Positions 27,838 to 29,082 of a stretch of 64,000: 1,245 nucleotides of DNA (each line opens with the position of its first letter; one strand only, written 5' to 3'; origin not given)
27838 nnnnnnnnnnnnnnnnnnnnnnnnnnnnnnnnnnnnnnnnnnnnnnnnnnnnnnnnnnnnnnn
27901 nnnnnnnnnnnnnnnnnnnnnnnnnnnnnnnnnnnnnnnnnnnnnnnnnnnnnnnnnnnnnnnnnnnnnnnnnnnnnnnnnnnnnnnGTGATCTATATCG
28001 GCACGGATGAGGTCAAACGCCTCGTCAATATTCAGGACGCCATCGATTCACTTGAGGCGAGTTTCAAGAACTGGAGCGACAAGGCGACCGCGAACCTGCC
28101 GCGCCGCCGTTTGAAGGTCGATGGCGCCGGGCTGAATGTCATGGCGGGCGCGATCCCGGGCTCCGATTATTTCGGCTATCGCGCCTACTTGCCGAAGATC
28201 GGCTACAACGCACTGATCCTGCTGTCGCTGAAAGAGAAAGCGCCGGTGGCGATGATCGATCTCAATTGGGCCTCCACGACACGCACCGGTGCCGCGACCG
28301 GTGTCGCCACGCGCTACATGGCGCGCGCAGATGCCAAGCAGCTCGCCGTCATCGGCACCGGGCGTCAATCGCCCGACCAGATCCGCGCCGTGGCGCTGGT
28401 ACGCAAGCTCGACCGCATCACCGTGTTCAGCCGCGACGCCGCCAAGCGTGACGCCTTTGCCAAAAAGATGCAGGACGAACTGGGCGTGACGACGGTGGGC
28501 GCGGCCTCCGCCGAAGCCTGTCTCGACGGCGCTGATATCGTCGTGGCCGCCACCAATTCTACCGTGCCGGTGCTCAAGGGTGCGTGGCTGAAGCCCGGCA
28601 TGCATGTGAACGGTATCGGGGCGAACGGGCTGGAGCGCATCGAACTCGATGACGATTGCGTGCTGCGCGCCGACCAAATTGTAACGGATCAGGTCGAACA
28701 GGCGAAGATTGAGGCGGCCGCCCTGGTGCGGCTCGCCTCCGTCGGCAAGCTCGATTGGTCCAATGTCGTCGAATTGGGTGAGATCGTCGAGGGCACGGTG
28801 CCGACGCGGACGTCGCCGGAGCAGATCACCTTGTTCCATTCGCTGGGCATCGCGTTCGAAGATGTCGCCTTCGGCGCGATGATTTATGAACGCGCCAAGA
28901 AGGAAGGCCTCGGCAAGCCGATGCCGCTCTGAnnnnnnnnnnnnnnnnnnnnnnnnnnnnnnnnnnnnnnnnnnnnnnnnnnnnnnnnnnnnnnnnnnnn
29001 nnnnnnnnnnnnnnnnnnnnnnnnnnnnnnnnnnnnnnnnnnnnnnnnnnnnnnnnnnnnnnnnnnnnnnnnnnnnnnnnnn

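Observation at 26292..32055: Uncharacterised six-gene cluster: two cNMP-domain proteins interleaved with four enzyme-like genes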

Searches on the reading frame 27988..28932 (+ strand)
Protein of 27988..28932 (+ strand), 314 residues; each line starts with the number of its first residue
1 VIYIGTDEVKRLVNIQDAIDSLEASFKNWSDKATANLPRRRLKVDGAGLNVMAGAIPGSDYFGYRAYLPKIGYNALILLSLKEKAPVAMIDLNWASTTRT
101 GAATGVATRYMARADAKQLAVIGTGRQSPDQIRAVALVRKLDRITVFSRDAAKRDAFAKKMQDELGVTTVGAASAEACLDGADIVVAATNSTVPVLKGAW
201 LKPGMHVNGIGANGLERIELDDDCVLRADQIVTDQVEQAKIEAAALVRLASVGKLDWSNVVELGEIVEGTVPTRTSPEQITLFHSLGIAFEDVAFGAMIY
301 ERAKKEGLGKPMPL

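Call 3: search_protein_families(library=pfam, proteins=[window:27988-28932:+], max_evalue=0.01)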
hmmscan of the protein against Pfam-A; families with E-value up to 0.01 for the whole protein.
window:27988-28932:+ (314 aa): 3 families
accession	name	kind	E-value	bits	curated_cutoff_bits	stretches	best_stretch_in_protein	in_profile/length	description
PF02423.21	OCD_Mu_crystall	-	8.2e-58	196.3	24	1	7-305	9-312/314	Ornithine cyclodeaminase/mu-crystallin family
PF01488.26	Shikimate_DH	-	3.2e-08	34.2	24.3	1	107-205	3-99/138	Shikimate / quinate 5-dehydrogenase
PF13241.12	NAD_binding_7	-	0.0032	18.5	22.1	1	113-191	4-71/104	Putative NAD(P)-binding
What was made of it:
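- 27988..28932 (+): g3: OCD/mu-crystallin-family NAD(P)-dependent imino- or amino-acid oxidoreductase or cyclodeaminase. PF02423 at 196 bits (call 3).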

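Call 4: search_protein_families(library=ncbifam, proteins=[window:27988-28932:+], max_evalue=0.001)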
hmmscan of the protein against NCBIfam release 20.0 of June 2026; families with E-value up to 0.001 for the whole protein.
window:27988-28932:+ (314 aa): 16 families
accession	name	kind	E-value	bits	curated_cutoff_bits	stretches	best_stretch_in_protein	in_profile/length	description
NF006379.0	PRK08618.1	equivalog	4.5e-62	210.2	417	1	1-311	1-323/326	ornithine cyclodeaminase family protein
TIGR02371.1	ala_DH_arch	equivalog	3.7e-51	174.2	409.15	1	4-311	5-321/325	alanine dehydrogenase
NF006141.0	PRK08291.1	equivalog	1.1e-46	159.4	408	1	4-310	7-326/330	cyclodeaminase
NF005011.0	PRK06407.1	subfamily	6.6e-45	153.6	337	1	1-299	2-295/302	ornithine cyclodeaminase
NF004793.0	PRK06141.1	equivalog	8.2e-45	153.1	322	1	75-305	84-313/314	bifunctional Delta(1)-pyrroline-2-carboxylate/Delta(1)-piperideine-2-carboxylate reductase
TIGR02992.1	ectoine_eutC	equivalog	3.5e-43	147.9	471.65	1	7-310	7-323/326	ectoine utilization protein EutC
NF005762.1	PRK07589.1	equivalog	9.1e-36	123.5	350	1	79-312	91-318/334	ornithine cyclodeaminase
NF045643.1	ImmsucRedBhcD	equivalog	3e-35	122.1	500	1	4-310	4-317/321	iminosuccinate reductase BhcD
TIGR03944.1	dehyd_SbnB_fam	equivalog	2.8e-33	115.3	326.9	1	75-313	90-325/327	2,3-diaminopropionate biosynthesis protein SbnB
NF005296.0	PRK06823.1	equivalog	1.3e-32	113.1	438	1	77-303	88-313/315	ornithine cyclodeaminase family protein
NF004848.0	PRK06199.1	subfamily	4.8e-31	108.2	362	1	75-312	114-370/379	tyramine oxidase subunit B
NF005603.0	PRK07340.1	equivalog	9.3e-26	90.8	266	1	87-302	98-302/307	delta(1)-pyrroline-2-carboxylate reductase family protein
NF045512.1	PyrPipCarbRedLhpI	equivalog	1.6e-17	63.6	400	1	87-295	94-289/298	bifunctional Delta(1)-pyrroline-2-carboxylate/Delta(1)-piperideine-2-carboxylate reductase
TIGR01035.1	hemA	equivalog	3e-06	26.4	209.55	1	102-201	166-260/416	glutamyl-tRNA reductase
NF000744.0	PRK00045.1-3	equivalog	4.2e-05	22.6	429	1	111-202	177-271/447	glutamyl-tRNA reductase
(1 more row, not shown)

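Call 28: search_solved_structures(query=window:27988-28932:+, max_evalue=0.00001)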
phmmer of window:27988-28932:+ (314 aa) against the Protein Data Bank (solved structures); distinct sequences matched with E-value up to 0.00001: 13.
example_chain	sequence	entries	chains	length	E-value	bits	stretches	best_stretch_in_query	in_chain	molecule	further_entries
6t3e_A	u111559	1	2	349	3.2e-40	141.6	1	6-311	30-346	DELTA1-pyrroline-2-carboxylate reductase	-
1omo_A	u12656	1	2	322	1.6e-34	122.9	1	5-310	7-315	alanine dehydrogenase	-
1vll_A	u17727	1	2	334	1.8e-34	122.7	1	5-310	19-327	alanine dehydrogenase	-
3hdj_A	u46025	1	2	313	1.7e-28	103.1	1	3-305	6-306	Probable ornithine cyclodeaminase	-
2i99_A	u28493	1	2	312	1.8e-24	89.9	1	80-301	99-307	Mu-crystallin homolog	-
4bv8_A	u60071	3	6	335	4.7e-23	85.2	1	78-301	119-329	THIOMORPHOLINE-CARBOXYLATE DEHYDROGENASE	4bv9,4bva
4m54_A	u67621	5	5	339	1.9e-21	80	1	76-312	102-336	Putative ornithine cyclodeaminase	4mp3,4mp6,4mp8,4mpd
1u7h_A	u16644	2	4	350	4.9e-21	78.6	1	80-312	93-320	ornithine cyclodeaminase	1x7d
7rbp_A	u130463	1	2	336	7.5e-21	78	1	84-302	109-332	Ornithine cyclodeaminase/mu-crystallin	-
6rqa_A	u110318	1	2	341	1.4e-20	77.1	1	71-310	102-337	iminosuccinate reductase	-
5yu0_A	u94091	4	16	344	3.3e-18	69.3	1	88-309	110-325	Lysine cyclodeaminase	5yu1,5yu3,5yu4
5gzi_B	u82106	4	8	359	3.7e-18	69.2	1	88-309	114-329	Lysine cyclodeaminase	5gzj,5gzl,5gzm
8j1c_A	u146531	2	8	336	5.8e-15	58.7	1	77-302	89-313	Ornithine cyclodeaminase family protein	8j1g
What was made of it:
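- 27988..28932 (+): The closest solved structures are a delta1-pyrroline-2-carboxylate reductase and an archaeal alanine dehydrogenase (call 28).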

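Call 46: search_protein_families(library=pfam, proteins=[L016:943-2022:-, L016:2854-3804:-, L034:4652-5176:+, L034:3282-4652:+, L034:1968-3260:-, L017:10699-12165:-, L017:8327-9331:+, L017:7424-8296:+, L028:739-1569:-, L018:10529-11482:+], max_evalue=0.001)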
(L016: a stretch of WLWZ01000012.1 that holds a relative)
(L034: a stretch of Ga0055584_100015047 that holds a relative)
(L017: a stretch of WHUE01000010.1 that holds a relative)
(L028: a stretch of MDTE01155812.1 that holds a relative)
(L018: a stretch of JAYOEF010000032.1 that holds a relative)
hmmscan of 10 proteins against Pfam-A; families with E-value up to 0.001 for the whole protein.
L016:943-2022:- (359 aa): 2 families
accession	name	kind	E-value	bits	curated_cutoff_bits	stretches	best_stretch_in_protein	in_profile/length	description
PF02900.23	LigB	-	1.1e-29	103.8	26.3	1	13-249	3-252/269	Catalytic LigB subunit of aromatic ring-opening dioxygenase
PF07746.16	LigA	-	1.4e-06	28.8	25.3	1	293-344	5-55/87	Aromatic-ring-opening dioxygenase LigAB, LigA subunit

L016:2854-3804:- (316 aa): 5 families
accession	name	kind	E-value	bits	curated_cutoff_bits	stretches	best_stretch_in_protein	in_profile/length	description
PF12706.13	Lactamase_B_2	-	5.5e-19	69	27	1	61-273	2-200/200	Beta-lactamase superfamily domain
PF00753.33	Lactamase_B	-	1.3e-12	48.5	22.7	1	53-224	9-169/196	Metallo-beta-lactamase superfamily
PF23023.1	Anti-Pycsar_Apyc1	-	9e-07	29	50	1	33-103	4-73/250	Anti-Pycsar protein Apyc1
PF13691.12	Lactamase_B_4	-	3.7e-05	23.7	27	1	50-96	12-60/63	tRNase Z endonuclease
PF13483.12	Lactamase_B_3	-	0.00031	21.2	24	1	54-268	11-156/160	Beta-lactamase superfamily domain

L034:4652-5176:+ (174 aa): 2 families
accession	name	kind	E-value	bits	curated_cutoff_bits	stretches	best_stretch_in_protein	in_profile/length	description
PF00866.24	Ring_hydroxyl_B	-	4.6e-30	105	27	1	29-163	1-140/144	Ring hydroxylating beta subunit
PF13577.12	SnoaL_4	-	3.1e-06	27.7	24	1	28-154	14-123/126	SnoaL-like domain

L034:3282-4652:+ (456 aa): 2 families
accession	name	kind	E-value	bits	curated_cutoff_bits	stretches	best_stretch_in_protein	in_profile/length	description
PF00848.25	Ring_hydroxyl_A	-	8e-16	59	24.9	1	211-440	10-199/208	Ring hydroxylating alpha subunit (catalytic domain)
PF00355.32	Rieske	-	1.1e-15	57.8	20.3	1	62-141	2-79/88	Rieske [2Fe-2S] domain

L034:1968-3260:- (430 aa): 2 families
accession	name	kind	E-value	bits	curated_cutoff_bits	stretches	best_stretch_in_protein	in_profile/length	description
PF07690.21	MFS_1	-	3.7e-52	177.8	33.4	2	39-276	2-235/347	Major Facilitator Superfamily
PF03137.26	OATP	-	0.00011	21.1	25.8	1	184-324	214-376/545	Organic Anion Transporter Polypeptide (OATP) family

L017:10699-12165:- (488 aa): 11 families
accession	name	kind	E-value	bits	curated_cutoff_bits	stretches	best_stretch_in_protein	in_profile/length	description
PF00890.30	FAD_binding_2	-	6.4e-50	171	20.4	2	5-232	1-245/414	FAD binding domain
PF01266.30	DAO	-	8.5e-14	52.3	27.9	1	5-206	1-231/353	FAD dependent oxidoreductase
PF12831.13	FAD_oxidored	-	9.4e-13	48.7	27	1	5-187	1-146/416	FAD dependent oxidoreductase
PF03486.20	HI0933_like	-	1e-11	45.2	50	1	5-40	2-37/244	HI0933-like protein Rossmann domain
PF07992.20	Pyr_redox_2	-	6.1e-10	39.4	26.1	1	5-189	2-111/291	Pyridine nucleotide-disulphide oxidoreductase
PF01494.25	FAD_binding_3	-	1.6e-07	31.3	22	1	3-36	1-34/349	FAD binding domain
PF13738.12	Pyr_redox_3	-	7.7e-06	25.8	30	1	7-45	1-40/305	Pyridine nucleotide-disulphide oxidoreductase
PF01134.28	GIDA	-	8.1e-06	25.6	22.1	1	5-36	1-32/391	Glucose inhibited division protein A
PF13450.12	NAD_binding_8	-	1e-05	26.1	21.9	1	8-42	1-35/68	NAD(P)-binding Rossmann-like domain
PF01946.23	Thi4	-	0.00023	20.9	26.2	1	4-48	18-62/235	Thi4 family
PF01262.27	AlaDh_PNT_C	-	0.00027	20.9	23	1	3-37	28-62/214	Alanine dehydrogenase/PNT, C-terminal domain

L017:8327-9331:+ (334 aa): 3 families
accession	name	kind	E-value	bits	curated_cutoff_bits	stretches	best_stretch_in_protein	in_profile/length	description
PF00107.32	ADH_zinc_N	-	1.1e-23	84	31.8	1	166-292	1-126/129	Zinc-binding dehydrogenase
PF13602.12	ADH_zinc_N_2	-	3.8e-15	57.4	27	1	198-329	1-134/134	Zinc-binding dehydrogenase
PF08240.17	ADH_N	-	6e-15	55.8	23.5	1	26-125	1-104/104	Alcohol dehydrogenase GroES-like domain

L017:7424-8296:+ (290 aa): 1 family
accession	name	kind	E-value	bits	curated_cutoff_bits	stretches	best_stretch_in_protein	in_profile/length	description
PF01557.24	FAA_hydrolase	-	7.3e-50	170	23.9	1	79-286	1-213/214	Fumarylacetoacetate (FAA) hydrolase C-terminal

L028:739-1569:- (276 aa): 0 families

L018:10529-11482:+ (317 aa): 5 families
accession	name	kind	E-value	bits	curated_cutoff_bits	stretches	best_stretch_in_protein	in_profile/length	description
PF25174.1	Beta-prop_THOC3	-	1.2e-06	28.2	305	1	102-290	12-197/272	THOC3 beta-propeller domain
PF02239.22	Cytochrom_D1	-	8.6e-06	25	25.5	1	110-218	11-119/368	Cytochrome D1 heme domain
PF21783.3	YNCE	-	1.1e-05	25.4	27.1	0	148-219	256-327/339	YNCE-like beta-propeller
PF08450.18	SGL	-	1.6e-05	25.1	26.3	0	93-128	184-219/246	SMP-30/Gluconolactonase/LRE-like region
PF07676.18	PD40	-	0.00069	20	20.9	0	141-151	16-26/38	WD40-like Beta Propeller Repeat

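Call 57: search_dna_similar(query=window:27988-28932:+, collection=plasmids, mode=protein, max_rows=12)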
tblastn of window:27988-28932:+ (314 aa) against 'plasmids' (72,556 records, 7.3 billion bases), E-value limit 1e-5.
Records with a match: 1144; places in all: 1567; records where one place covers at least 80% of the query: 623.
Best place of each record, by identity: <60% 1144.
By first word of the organism name: Rhizobium 186; Sinorhizobium 136; Ralstonia 132; Agrobacterium 116; Klebsiella 69; Pseudosulfitobacter 46; Paracoccus 34; Leisingera 29; Streptomyces 23; Bacillus 23; and 105 more.
By predicted mobility (MOB-suite, as given by PLSDB): non-mobilizable 581; conjugative 324; mobilizable 239.
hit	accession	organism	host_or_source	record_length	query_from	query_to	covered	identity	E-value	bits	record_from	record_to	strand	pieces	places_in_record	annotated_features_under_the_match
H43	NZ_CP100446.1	Natrinema caseinilyticum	marine sediment,sediment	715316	2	312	99%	34.3%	3e-29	124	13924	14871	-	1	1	ornithine cyclodeaminase family protein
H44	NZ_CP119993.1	Halomarina sp. PSR21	cell culture,saline soil from Tarim ...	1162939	2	312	99%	34.2%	1e-29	126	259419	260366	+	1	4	record has no annotation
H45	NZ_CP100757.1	Natrinema gelatinilyticum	marine sediment,sediment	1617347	2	309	98%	33.7%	2e-26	116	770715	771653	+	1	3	record has no annotation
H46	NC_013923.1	Natrialba magadii ATCC 43099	-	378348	3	314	99%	33.2%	3e-29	124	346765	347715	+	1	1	ornithine cyclodeaminase family protein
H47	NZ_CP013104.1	Paraburkholderia caribensis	-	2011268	2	313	99%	33.2%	5e-25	112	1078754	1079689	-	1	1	none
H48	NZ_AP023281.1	Agrobacterium vitis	Vitis vinifera,grapevine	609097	1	309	98%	33.5%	1e-31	131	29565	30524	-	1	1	ornithine cyclodeaminase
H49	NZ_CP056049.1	Agrobacterium vitis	Vitis vinifera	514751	1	309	98%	33.5%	2e-31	130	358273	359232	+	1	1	ornithine cyclodeaminase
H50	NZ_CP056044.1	Agrobacterium vitis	Vitis vinifera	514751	1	309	98%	33.5%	2e-31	130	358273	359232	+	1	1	ornithine cyclodeaminase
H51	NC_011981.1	Allorhizobium ampelinum S4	Vitis vinifera cv. 'Izsaki Sarfeher'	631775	1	309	98%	33.5%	2e-31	130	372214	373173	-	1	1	ornithine cyclodeaminase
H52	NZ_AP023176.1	Paraburkholderia largidicola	Physopelta gutta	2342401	2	313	99%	33.0%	2e-21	102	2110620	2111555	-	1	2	none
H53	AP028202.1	Paraburkholderia largidicola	Physopelta gutta,midgut,Midgut crypts ...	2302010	2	313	99%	33.0%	2e-21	102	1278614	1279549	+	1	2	ornithine cyclodeaminase family protein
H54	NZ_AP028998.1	Paraburkholderia sp. 22B1P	-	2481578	2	313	99%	33.0%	2e-21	102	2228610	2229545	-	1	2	none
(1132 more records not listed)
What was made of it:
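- Tried and rejected: The best g3 hit in plasmids is 33-34% (call 57).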

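Call 93: search_protein_families(library=padloc, proteins=[window:27988-28932:+], max_evalue=0.001)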
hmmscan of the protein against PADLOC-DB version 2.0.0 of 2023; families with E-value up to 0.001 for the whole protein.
window:27988-28932:+ (314 aa): 0 families
